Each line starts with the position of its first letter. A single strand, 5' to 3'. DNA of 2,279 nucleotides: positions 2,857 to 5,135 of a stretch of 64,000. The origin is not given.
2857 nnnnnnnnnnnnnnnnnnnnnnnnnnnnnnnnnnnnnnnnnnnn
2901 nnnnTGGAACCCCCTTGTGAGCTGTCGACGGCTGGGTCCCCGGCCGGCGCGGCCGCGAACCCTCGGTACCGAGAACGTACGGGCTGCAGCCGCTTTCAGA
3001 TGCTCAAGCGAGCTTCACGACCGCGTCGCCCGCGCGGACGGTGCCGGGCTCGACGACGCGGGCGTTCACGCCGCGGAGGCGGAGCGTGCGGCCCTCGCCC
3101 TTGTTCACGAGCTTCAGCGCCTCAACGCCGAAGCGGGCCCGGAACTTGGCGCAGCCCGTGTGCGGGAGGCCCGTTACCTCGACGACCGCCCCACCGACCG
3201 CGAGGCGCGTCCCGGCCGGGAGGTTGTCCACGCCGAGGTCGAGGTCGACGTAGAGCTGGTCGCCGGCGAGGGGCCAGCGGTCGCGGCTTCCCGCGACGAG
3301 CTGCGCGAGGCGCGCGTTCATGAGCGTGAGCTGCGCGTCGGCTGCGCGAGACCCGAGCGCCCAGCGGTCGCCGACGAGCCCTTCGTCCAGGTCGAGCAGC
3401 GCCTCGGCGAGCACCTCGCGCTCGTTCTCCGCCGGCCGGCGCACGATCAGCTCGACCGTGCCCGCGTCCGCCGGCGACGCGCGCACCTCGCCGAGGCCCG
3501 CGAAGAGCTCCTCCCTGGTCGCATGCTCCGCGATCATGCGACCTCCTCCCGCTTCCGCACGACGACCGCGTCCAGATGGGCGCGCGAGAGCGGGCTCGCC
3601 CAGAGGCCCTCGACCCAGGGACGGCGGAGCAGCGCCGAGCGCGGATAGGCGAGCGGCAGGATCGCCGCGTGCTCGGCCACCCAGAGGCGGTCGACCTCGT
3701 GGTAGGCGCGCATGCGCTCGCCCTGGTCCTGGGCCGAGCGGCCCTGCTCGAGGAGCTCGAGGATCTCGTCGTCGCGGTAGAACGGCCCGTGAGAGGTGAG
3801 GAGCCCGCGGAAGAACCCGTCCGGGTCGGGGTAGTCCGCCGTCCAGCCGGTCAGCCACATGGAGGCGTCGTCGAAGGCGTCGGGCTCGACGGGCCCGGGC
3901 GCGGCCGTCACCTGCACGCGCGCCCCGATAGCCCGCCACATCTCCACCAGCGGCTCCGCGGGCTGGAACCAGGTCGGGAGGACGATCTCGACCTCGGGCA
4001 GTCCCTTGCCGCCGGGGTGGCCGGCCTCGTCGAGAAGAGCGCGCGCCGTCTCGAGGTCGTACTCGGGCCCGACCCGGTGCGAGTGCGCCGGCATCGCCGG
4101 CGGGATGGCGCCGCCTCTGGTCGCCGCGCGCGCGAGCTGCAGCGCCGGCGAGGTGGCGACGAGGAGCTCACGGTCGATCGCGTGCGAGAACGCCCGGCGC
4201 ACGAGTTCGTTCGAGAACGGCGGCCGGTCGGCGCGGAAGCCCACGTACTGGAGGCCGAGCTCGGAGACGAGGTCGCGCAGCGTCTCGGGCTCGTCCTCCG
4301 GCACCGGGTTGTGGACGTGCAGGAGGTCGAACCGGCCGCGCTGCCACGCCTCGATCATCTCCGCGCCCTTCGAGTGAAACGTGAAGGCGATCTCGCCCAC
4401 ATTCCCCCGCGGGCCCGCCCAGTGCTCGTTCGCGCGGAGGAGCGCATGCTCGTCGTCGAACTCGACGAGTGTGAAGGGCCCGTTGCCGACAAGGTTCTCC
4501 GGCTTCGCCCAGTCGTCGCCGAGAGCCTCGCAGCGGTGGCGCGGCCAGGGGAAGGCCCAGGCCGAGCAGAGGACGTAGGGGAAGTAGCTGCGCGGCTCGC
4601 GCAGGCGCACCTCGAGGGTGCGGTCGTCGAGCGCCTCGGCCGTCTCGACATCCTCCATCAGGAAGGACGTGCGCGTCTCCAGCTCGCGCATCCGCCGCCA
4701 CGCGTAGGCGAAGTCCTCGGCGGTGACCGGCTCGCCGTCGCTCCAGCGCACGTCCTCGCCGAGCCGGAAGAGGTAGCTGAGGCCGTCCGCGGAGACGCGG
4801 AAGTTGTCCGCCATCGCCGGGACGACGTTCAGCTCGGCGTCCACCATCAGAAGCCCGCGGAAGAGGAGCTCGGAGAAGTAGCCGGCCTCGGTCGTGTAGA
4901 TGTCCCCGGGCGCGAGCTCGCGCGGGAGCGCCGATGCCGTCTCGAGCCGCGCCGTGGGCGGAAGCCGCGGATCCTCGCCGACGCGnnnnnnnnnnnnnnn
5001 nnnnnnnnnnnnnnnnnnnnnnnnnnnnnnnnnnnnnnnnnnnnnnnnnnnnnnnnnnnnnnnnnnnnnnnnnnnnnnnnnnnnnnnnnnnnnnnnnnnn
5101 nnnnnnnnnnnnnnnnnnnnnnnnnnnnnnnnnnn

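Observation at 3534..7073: Cytoplasmic adenylyl cyclase-STAND ATPase-TPR protein ending in an ABC-type family-5 solute-binding domain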

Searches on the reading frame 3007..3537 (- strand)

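Call 56: search_protein_families(library=pfam, proteins=[window:3007-3537:-], max_evalue=0.001)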
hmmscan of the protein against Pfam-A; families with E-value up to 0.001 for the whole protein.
window:3007-3537:- (177 aa): 1 family
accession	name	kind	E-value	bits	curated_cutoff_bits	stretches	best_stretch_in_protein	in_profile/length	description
PF03473.23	MOSC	-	1.2e-08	35.4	22.7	1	101-173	46-119/120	MOSC domain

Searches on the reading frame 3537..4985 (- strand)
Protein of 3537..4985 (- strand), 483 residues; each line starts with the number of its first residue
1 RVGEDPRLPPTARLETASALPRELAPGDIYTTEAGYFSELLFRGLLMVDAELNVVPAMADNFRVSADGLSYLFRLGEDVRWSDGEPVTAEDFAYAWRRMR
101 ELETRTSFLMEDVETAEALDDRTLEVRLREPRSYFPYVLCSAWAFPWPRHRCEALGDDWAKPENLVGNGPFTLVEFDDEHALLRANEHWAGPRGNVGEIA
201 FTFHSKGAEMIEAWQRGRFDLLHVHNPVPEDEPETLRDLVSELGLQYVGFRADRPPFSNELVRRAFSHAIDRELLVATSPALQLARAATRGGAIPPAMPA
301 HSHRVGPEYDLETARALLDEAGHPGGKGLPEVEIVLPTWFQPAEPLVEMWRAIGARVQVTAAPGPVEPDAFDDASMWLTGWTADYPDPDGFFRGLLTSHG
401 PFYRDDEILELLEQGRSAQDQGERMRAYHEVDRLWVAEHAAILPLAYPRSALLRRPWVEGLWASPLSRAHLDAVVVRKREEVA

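Call 16: search_solved_structures(query=window:3537-4985:-, max_evalue=0.00001, show_alignments=2)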
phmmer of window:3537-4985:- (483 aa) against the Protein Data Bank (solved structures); distinct sequences matched with E-value up to 0.00001: 89 (the best 60 are shown).
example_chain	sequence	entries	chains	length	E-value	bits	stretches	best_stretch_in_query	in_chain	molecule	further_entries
9rd1_A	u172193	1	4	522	3.3e-34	121.5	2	116-470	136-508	Periplasmic oligopeptide-binding protein OppA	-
3tcf_A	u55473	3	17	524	3.3e-34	121.5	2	116-470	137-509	Periplasmic oligopeptide-binding protein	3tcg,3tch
1b05_A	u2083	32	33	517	5.2e-33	117.5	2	117-471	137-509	PERIPLASMIC OLIGOPEPTIDE-BINDING PROTEIN | PROTEIN (OLIGO-PEPTIDE BINDING PROTEIN) | PERIPLASMIC OLIGO-PEPTIDE BINDING PROTEIN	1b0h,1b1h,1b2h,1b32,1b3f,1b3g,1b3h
8ay0_A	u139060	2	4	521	1.3e-32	116.2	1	42-467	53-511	Dipeptide-binding protein DppE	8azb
2z23_A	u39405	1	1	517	1.7e-32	115.8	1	20-475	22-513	Periplasmic oligopeptide-binding protein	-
4gl8_A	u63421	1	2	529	2.9e-29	105.2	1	34-433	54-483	Oligopeptide ABC transporter OppAIV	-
3zs6_A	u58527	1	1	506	1.4e-27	99.7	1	26-392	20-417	PERIPLASMIC OLIGOPEPTIDE-BINDING PROTEIN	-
4toz_A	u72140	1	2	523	9.2e-26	93.6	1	41-461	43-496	Periplasmic murein peptide-binding protein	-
8are_A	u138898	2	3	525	9.5e-26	93.6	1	21-444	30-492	Oligopeptide-binding protein OppA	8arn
3o9p_A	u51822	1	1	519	1e-25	93.5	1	41-461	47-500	Periplasmic murein peptide-binding protein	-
9pv8_A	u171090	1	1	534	6e-24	87.6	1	21-392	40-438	Oligopeptide-binding protein OppA3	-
5u4o_A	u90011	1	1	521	6.3e-23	84.3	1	39-474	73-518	ABC transporter substrate-binding protein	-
6dqr_A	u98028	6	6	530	1.6e-22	82.9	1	39-462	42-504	Periplasmic oligopeptide-binding protein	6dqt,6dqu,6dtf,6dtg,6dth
6dqq_A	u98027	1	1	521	1.8e-22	82.8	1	39-462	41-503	Periplasmic oligopeptide-binding protein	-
8upi_A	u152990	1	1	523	3.3e-22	81.9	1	39-398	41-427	Peptide ABC transporter substrate-binding protein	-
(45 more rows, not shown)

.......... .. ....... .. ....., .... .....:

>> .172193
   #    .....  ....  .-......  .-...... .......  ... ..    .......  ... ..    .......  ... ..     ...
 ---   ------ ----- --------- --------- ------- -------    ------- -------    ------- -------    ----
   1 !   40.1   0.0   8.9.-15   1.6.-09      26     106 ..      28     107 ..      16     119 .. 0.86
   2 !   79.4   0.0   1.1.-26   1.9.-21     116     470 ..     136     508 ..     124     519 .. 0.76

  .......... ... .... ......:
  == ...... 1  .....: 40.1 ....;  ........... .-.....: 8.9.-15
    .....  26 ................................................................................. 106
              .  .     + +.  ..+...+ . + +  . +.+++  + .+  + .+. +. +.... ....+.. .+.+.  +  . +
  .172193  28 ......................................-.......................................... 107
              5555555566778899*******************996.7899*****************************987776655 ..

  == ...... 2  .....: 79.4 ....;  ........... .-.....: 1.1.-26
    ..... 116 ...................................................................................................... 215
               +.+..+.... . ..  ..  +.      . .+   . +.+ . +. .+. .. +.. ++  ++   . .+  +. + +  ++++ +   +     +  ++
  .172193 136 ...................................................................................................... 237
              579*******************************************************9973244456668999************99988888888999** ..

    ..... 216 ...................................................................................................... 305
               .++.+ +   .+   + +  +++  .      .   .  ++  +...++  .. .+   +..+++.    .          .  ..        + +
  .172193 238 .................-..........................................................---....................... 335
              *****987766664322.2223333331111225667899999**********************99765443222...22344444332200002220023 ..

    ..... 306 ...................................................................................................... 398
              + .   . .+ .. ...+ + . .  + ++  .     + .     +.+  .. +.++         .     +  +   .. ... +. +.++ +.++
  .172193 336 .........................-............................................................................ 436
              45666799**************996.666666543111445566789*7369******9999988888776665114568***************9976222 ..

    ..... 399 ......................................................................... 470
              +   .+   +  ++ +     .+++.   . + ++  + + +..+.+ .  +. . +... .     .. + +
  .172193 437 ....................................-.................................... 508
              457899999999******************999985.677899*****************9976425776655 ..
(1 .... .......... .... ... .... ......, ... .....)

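Call 27: search_protein_representatives(protein=window:3537-4985:-)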
Query: 483 residues. Proteins with E-value up to 0.001 (for the whole library): 43534; up to 1e-10: 14971; up to 1e-30: 1031. The best 150 are listed.
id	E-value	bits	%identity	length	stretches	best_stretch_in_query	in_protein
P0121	1.6e-217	739.5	34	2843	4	41-461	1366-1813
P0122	1.1e-152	525.5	54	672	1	1-480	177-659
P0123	1.3e-147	508.8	59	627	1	4-453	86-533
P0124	1.6e-136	472.2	79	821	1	1-252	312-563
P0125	2.8e-127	441.8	52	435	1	47-473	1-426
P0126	3.5e-121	421.7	45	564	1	4-481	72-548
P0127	2.2e-118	412.4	47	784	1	4-477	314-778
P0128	8.2e-115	400.6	61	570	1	1-309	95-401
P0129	4.5e-113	394.9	35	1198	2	1-476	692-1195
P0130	1.3e-112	393.3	50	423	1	48-476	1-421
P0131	3.8e-112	391.8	57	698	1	11-398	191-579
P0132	1.0e-110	387.1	46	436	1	39-476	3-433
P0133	1.8e-105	369.8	44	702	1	5-475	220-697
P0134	1.8e-104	366.5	46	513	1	10-478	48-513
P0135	3.7e-104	365.5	41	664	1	5-477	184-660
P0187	1.7e-62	228.0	36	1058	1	34-464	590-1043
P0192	1.3e-61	225.1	38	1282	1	6-461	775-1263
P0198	1.5e-60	221.6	39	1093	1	34-467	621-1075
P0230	7.0e-58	212.8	36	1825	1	9-397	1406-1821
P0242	8.8e-57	209.2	38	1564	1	9-455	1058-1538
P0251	4.3e-56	206.9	34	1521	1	19-473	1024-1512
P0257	1.0e-55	205.6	37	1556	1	22-460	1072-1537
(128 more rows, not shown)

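Call 29: search_protein_families(library=pfam, proteins=[P0192, P0242, P0230, P0251, P0257, P0198, P0187], max_evalue=0.0001)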
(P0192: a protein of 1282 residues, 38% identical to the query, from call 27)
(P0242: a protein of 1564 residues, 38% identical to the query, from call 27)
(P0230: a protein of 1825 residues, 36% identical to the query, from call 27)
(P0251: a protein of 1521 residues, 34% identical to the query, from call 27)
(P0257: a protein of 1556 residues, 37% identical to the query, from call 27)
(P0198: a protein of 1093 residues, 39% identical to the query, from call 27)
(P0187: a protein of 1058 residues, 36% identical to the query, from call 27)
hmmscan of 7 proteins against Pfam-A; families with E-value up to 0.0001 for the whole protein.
P0192 (1282 aa): 6 families
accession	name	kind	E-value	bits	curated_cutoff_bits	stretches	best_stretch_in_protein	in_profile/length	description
PF00496.27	SBP_bac_5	-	2.1e-73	248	32.4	1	822-1200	2-367/368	Bacterial extracellular solute-binding proteins, family 5 Middle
PF00069.31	Pkinase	-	5.8e-52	177.1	31.7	1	10-261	1-258/263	Protein kinase domain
PF07714.23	PK_Tyr_Ser-Thr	-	5.9e-37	127.8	23.1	1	12-252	3-250/258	Protein tyrosine and serine/threonine kinase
PF13191.12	AAA_16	-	8.5e-27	95.1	32.6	1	288-462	2-167/167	AAA ATPase domain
PF13401.12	AAA_22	-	7.4e-07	30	27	1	309-460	4-120/130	AAA domain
PF13424.12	TPR_12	-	3.5e-06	27.5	30.1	1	710-764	20-76/77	Tetratricopeptide repeat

P0242 (1564 aa): 4 families
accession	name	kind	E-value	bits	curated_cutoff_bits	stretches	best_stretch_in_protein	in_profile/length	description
PF00496.27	SBP_bac_5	-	3.5e-69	234.1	32.4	1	1103-1479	2-365/368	Bacterial extracellular solute-binding proteins, family 5 Middle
PF00069.31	Pkinase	-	5.1e-37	128.1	31.7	2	380-535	102-259/263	Protein kinase domain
PF13191.12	AAA_16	-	2.9e-22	80.4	32.6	1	563-736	2-161/167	AAA ATPase domain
PF07714.23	PK_Tyr_Ser-Thr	-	5.4e-21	75.5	23.1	1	374-529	100-250/258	Protein tyrosine and serine/threonine kinase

P0230 (1825 aa): 14 families
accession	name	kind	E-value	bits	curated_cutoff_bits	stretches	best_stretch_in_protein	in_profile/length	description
PF00069.31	Pkinase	-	6.9e-96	321.1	31.7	2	569-783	1-212/263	Protein kinase domain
PF00496.27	SBP_bac_5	-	1.1e-75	255.6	32.4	1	1451-1822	2-363/368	Bacterial extracellular solute-binding proteins, family 5 Middle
PF07714.23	PK_Tyr_Ser-Thr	-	9.6e-68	228.7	23.1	2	571-782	3-219/258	Protein tyrosine and serine/threonine kinase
PF03704.23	BTAD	-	4.6e-25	89.1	22.1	1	116-268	2-146/146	Bacterial transcriptional activator domain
PF13191.12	AAA_16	-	4.2e-24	86.3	32.6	1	855-1069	2-165/167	AAA ATPase domain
PF03109.22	ABC1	-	1.6e-14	54.1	22.9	1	635-727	136-228/244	ABC1 atypical kinase-like domain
PF19974.5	TCAD9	-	1.8e-08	34.4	40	0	655-710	267-321/429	Ternary complex associated domain 9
PF17667.7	Pkinase_fungal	-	8e-08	31.8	24.1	0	665-754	285-379/387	Fungal protein kinase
PF14531.12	Kinase-like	-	3.7e-07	30.1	25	0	397-492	161-260/289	Kinase-like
PF06293.20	Kdo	-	4e-07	30.1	21.3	0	386-425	123-166/207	Lipopolysaccharide kinase (Kdo/WaaP) family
PF01163.29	RIO1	-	1.2e-06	28.7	22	0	644-711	83-149/187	RIO domain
PF13401.12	AAA_22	-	1.3e-06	29.2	27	0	876-941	4-64/130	AAA domain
PF01636.29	APH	-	2e-05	24.9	23.2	0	668-711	147-195/239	Phosphotransferase enzyme family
PF14938.12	SNAP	-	8.2e-05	22.6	25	0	1337-1411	89-164/282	Soluble NSF attachment protein, SNAP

P0251 (1521 aa): 5 families
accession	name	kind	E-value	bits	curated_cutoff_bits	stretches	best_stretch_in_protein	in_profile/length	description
PF00496.27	SBP_bac_5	-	2.4e-73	247.8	32.4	1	1059-1434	2-359/368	Bacterial extracellular solute-binding proteins, family 5 Middle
PF13191.12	AAA_16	-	2e-23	84.1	32.6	1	479-681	1-166/167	AAA ATPase domain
PF00211.25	Guanylate_cyc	-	4.6e-13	49.6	21.9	1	311-451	35-175/183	Adenylate and Guanylate cyclase catalytic domain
PF13401.12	AAA_22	-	1.8e-05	25.5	27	0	501-679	4-116/130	AAA domain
PF13424.12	TPR_12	-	2.5e-05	24.8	30.1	1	944-999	19-76/77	Tetratricopeptide repeat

P0257 (1556 aa): 6 families
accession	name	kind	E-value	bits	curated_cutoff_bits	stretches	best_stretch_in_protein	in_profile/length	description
PF00496.27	SBP_bac_5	-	2.2e-80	271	32.4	1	1104-1471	2-358/368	Bacterial extracellular solute-binding proteins, family 5 Middle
PF12770.12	CHAT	-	8.4e-38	130.9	24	1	78-353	2-289/289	CHAT domain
PF13191.12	AAA_16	-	2.6e-20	74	32.6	1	560-747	2-166/167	AAA ATPase domain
PF13424.12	TPR_12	-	5.1e-08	33.4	30.1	1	992-1046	19-75/77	Tetratricopeptide repeat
PF00211.25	Guanylate_cyc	-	5.9e-08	33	21.9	1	369-517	9-153/183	Adenylate and Guanylate cyclase catalytic domain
PF01364.23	Peptidase_C25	-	1.5e-06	28.1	23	1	198-354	221-370/374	Peptidase family C25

P0198 (1093 aa): 5 families
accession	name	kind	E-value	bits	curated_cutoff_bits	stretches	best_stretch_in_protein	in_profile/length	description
PF00496.27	SBP_bac_5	-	8.2e-77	259.2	32.4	1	640-1002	2-358/368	Bacterial extracellular solute-binding proteins, family 5 Middle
PF13191.12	AAA_16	-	5.1e-23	82.8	32.6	1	107-259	2-167/167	AAA ATPase domain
PF01381.28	HTH_3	-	6.3e-08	33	23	1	11-60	1-50/55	Helix-turn-helix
PF13560.12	HTH_31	-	8.1e-08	32.9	27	1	11-64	6-60/64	Helix-turn-helix domain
PF13401.12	AAA_22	-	3.9e-06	27.6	27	1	129-260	5-122/130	AAA domain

P0187 (1058 aa): 5 families
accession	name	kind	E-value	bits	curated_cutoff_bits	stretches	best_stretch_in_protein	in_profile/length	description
PF00496.27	SBP_bac_5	-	3.6e-85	286.7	32.4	1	609-976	1-361/368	Bacterial extracellular solute-binding proteins, family 5 Middle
PF13191.12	AAA_16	-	5.5e-29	102.2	32.6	1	78-249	2-166/167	AAA ATPase domain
PF03704.23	BTAD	-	5.3e-09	37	22.1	1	1-43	103-145/146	Bacterial transcriptional activator domain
PF13401.12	AAA_22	-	5.7e-06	27.1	27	1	100-247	5-118/130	AAA domain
PF17874.7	TPR_MalT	-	6.7e-05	22.8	45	0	491-560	9-77/336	MalT-like TPR region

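Call 59: find_related_loci(query=A2, collection=genome_contigs, flank=3000)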
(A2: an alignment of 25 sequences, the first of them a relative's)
Query A2 (1277 aa) in genome_contigs; peptide patterns used: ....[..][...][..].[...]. (x = any residue, [..] = any of these).
600 stretches matched a pattern (row limit reached: there are more); 599 encode a relative of the query (tblastn E <= 1e-3); the best 80 are kept; 80 distinct loci.
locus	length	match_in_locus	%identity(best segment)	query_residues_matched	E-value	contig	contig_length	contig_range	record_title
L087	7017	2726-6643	45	3-1277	0e+0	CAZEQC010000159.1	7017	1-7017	MAG TPA_asm: uncultured Anaerolineales bacterium isolate binchicken_co15_221 genome assembly, contig: NODE_9546_length_7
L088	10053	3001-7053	41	4-1277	0e+0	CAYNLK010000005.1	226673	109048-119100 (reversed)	MAG TPA_asm: uncultured Caldilineaceae bacterium isolate binchicken_co44_236 genome assembly, contig: NODE_46_length_226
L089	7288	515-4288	40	2-1274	0e+0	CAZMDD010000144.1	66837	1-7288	MAG TPA_asm: uncultured Caldilineales bacterium isolate binchicken_co219_232 genome assembly, contig: k141_1527787, whol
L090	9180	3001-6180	45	263-1277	0e+0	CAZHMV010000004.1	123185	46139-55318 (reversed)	MAG TPA_asm: uncultured Anaerolineales bacterium isolate binchicken_co172_219 genome assembly, contig: NODE_40_length_12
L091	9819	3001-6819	38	4-1276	0e+0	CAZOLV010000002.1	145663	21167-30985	MAG TPA_asm: uncultured Anaerolineae bacterium isolate binchicken_co16_159 genome assembly, contig: NODE_154_length_1456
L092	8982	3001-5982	41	264-1277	0e+0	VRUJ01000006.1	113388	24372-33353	MAG: Chloroflexota bacterium isolate MohnsGC08_bin188 NODE_6_length_113388_cov_55.593252, whole genome shotgun sequence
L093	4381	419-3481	42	247-1275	0e+0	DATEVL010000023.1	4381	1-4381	MAG TPA_asm: Anaerolineales bacterium isolate SMAG_U8366 k141_1110486, whole genome shotgun sequence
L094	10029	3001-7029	36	1-1277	0e+0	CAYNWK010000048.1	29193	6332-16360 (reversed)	MAG TPA_asm: uncultured Anaerolineaceae bacterium isolate SRP214966_co2_130 genome assembly, contig: NODE_1955_length_29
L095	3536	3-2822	38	324-1277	0e+0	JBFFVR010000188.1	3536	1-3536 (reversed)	MAG: Candidatus Promineifilaceae bacterium isolate Mix_mud23.2022.09.62 k141_596719_length_3536_cov_5.0000, whole genome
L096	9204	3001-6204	39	268-1277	0e+0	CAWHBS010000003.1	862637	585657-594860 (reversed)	MAG: uncultured bacterium isolate MFD02840.bin.2.207 genome assembly, contig: contig_32593, whole genome shotgun sequenc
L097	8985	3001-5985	37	264-1275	1e-152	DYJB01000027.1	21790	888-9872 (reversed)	MAG TPA_asm: Candidatus Aquidulcis sp. isolate FI88_3_69_8 Afr_mines_FI88_895_length_21790_cov_3_581689, whole genome sh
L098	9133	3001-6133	36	272-1277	1e-153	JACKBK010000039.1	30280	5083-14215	MAG: Caldilineae bacterium isolate HK-STAS-CHLO-19 HK-STAS-CHLO-19_39, whole genome shotgun sequence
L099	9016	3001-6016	34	249-1274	2e-110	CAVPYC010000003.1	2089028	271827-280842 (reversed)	MAG: uncultured Chloroflexia bacterium isolate MFD09964.bin.2.1 genome assembly, contig: contig_4546, whole genome shotg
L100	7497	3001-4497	37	776-1276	4e-96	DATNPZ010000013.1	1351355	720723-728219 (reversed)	MAG TPA_asm: Drouetiella sp. isolate SMAG_U16494 k141_20890, whole genome shotgun sequence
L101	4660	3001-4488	37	778-1275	2e-95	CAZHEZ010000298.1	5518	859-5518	MAG TPA_asm: uncultured Candidatus Obscuribacterales bacterium isolate binchicken_co54_379 genome assembly, contig: NODE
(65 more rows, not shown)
